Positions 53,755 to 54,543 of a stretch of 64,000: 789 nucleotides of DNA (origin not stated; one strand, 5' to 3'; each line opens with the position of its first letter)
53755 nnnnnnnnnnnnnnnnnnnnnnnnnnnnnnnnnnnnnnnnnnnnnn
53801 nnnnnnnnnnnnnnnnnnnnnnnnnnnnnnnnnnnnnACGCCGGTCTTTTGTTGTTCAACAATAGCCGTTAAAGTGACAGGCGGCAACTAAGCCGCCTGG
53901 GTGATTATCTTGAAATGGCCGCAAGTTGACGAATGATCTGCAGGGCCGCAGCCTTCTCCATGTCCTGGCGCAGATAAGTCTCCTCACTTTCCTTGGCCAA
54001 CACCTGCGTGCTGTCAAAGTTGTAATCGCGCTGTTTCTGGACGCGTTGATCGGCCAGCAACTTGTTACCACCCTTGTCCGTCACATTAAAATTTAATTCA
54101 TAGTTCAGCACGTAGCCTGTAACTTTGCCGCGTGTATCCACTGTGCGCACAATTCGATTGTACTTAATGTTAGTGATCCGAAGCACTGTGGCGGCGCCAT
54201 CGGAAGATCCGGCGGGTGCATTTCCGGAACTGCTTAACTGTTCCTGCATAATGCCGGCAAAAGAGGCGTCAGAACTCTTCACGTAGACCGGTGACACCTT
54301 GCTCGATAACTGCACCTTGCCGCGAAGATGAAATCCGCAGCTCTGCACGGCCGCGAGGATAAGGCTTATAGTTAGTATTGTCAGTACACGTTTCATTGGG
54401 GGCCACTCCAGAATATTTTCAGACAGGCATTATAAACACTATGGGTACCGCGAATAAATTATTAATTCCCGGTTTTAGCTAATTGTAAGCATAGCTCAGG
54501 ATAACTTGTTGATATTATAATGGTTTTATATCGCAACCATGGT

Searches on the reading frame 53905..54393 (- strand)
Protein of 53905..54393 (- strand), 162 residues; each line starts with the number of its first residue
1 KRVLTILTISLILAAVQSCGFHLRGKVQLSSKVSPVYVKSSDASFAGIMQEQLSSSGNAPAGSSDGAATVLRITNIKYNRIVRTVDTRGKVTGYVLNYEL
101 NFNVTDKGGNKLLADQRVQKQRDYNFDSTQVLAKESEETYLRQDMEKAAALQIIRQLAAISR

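Call 38: search_protein_families(library=pfam, proteins=[window:53905-54393:-])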
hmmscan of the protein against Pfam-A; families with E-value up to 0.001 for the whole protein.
window:53905-54393:- (162 aa): 1 family
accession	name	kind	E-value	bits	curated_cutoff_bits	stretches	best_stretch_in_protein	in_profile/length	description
PF04390.17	LptE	-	3.7e-13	50.6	23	1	36-157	4-118/118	Lipopolysaccharide-assembly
